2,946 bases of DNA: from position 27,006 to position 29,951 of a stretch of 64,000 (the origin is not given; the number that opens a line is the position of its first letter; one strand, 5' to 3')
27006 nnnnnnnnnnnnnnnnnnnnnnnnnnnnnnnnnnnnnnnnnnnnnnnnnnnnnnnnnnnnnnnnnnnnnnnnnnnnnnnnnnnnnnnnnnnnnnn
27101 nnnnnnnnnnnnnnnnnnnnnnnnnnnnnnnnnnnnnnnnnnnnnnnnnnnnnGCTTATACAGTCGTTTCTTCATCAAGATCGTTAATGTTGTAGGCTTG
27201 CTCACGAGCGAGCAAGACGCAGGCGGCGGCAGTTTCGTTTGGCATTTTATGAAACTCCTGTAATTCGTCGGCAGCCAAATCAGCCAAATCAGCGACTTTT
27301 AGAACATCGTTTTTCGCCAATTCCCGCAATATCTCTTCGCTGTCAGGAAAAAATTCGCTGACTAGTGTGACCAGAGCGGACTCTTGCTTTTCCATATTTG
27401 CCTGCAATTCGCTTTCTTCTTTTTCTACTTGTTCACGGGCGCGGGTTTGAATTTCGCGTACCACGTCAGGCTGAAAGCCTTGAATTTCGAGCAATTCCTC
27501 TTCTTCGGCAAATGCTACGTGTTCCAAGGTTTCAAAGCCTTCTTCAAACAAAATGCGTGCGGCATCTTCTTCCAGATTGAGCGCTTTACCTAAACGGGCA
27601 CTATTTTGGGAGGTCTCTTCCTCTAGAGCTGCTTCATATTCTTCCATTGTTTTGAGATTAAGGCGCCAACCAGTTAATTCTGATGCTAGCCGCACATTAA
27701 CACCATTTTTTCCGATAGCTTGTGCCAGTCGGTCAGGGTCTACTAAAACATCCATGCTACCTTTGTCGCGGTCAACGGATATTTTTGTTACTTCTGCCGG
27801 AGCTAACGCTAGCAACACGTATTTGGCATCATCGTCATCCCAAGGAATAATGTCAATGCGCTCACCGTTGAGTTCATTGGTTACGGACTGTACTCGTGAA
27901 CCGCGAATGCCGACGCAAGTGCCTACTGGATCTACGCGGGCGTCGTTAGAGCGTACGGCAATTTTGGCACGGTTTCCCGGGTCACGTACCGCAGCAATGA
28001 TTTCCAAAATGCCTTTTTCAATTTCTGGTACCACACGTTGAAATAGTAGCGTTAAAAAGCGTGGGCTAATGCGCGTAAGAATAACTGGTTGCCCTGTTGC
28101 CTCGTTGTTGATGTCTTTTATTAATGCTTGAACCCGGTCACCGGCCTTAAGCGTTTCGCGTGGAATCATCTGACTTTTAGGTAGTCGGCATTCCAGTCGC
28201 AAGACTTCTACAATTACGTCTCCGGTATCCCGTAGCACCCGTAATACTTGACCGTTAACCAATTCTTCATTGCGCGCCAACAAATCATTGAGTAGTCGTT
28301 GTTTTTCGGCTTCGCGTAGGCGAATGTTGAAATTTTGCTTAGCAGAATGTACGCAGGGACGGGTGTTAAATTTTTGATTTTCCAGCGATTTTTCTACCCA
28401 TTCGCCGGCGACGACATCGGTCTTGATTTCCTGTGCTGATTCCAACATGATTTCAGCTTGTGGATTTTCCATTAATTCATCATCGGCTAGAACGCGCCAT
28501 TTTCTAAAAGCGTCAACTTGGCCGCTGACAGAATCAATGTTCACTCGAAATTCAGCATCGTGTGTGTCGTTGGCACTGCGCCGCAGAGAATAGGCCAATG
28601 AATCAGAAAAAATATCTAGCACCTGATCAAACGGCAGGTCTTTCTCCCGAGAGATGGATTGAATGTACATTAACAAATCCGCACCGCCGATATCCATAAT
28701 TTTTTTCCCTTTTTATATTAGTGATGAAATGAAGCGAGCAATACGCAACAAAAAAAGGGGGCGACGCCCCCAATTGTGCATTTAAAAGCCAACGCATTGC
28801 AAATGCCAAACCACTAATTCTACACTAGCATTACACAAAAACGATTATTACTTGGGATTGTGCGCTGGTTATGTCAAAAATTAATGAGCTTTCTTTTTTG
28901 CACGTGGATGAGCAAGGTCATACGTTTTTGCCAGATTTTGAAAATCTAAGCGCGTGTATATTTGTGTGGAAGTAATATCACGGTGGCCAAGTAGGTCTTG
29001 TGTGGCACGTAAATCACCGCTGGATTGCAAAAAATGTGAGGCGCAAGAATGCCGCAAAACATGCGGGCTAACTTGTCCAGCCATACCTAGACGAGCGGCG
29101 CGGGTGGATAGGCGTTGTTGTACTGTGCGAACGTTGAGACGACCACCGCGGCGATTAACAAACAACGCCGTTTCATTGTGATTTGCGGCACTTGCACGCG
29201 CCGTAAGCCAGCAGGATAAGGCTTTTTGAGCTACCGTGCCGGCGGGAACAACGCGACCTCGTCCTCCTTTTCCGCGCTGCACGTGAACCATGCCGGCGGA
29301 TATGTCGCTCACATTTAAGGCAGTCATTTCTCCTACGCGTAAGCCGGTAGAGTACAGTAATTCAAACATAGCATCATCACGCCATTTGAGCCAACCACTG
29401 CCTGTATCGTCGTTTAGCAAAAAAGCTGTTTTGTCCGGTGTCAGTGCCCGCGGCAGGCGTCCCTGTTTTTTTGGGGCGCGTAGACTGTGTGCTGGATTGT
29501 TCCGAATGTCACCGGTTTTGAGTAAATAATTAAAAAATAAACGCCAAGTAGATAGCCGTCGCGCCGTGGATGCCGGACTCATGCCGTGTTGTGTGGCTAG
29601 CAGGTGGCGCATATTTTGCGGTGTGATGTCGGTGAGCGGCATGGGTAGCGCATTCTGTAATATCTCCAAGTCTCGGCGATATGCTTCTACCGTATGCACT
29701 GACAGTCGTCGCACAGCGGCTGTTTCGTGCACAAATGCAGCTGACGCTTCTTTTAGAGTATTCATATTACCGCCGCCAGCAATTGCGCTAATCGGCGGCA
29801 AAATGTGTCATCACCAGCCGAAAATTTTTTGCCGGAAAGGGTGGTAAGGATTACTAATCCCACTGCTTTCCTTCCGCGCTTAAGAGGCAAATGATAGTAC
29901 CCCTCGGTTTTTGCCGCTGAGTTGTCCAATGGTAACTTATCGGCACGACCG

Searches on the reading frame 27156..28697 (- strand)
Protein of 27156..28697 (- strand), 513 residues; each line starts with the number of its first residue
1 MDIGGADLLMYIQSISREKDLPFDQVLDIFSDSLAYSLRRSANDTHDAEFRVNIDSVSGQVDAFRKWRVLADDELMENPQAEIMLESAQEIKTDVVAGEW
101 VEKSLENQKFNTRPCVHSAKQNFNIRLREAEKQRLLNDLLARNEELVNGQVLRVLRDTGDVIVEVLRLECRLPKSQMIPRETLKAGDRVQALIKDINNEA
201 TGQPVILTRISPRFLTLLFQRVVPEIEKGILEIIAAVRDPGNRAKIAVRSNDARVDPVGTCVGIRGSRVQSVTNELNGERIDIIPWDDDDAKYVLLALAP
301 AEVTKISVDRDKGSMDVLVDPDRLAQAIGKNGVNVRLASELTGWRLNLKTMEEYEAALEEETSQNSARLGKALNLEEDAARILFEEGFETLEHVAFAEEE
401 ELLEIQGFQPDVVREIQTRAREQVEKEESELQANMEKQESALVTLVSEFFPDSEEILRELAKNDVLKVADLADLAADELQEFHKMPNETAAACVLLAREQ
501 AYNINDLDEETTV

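Call 32: find_homologous_proteins(query=window:27156-28697:-, max_evalue=1e-50)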
Query window:27156-28697:- (513 aa): 6964 proteins with E <= 1e-50 among 8000 candidates; the best 120 are listed.
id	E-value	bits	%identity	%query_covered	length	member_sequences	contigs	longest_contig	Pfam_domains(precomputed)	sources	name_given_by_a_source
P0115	0.0e+0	1098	100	100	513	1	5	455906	PF13184.13,PF26594.2,PF14520.13,PF08529.17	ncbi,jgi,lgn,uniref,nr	ncbi:transcription termination factor NusA [Candidatus Persebacteraceae bacterium Df01]|jgi:N utiliz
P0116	1.2e-233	794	73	98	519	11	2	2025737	PF13184.13,PF26594.2,PF14520.13,PF08529.17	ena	-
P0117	8.8e-216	735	69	98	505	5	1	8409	PF13184.13,PF26594.2,PF14520.13,PF08529.17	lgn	-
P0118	5.8e-214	729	69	98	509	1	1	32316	PF13184.13,PF26594.2,PF14520.13,PF08529.17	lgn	-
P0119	8.4e-213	726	68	100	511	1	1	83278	PF13184.13,PF26594.2,PF08529.17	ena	-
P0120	1.5e-211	722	68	98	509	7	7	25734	PF13184.13,PF26594.2,PF14520.13,PF08529.17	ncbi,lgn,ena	-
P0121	6.5e-209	713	67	100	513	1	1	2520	PF13184.13,PF26594.2,PF14520.13,PF08529.17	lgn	-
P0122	2.3e-208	711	67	98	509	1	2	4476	PF13184.13,PF26594.2,PF14520.13,PF08529.17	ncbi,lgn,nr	ncbi:MAG: transcription termination/antitermination protein NusA [Betaproteobacteria bacterium]|nr:t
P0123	2.7e-208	711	68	100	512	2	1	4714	PF13184.13,PF26594.2,PF08529.17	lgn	-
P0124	5.9e-200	683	64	97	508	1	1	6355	PF13184.13,PF26594.2,PF14520.13,PF08529.17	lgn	-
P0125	1.9e-199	682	65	97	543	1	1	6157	PF13184.13,PF26594.2,PF08529.17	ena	-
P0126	2.6e-196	671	64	100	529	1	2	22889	PF13184.13,PF26594.2,PF14520.13,PF08529.17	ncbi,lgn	ncbi:MAG: transcription termination factor NusA [Gammaproteobacteria bacterium]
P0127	5.1e-196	670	64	98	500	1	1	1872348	PF13184.13,PF26594.2,PF14520.13,PF08529.17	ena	-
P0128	9.1e-196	669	65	98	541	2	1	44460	PF13184.13,PF26594.2,PF08529.17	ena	-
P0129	6.2e-194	663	63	97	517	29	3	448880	PF13184.13,PF26594.2,PF14520.13,PF08529.17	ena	-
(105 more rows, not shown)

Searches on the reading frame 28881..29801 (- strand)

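Call 48: search_protein_families(library=pfam, proteins=[window:28881-29801:-], max_evalue=0.001)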
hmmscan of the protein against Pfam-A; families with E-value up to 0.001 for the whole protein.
window:28881-29801:- (306 aa): 2 families
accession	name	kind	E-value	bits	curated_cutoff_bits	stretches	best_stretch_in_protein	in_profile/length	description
PF00589.27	Phage_integrase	-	1.6e-39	135.9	27.1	1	136-288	18-171/172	Phage integrase family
PF02899.23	Phage_int_SAM_1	-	1.2e-11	45.2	22.3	1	23-95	4-81/83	Phage integrase, N-terminal SAM-like domain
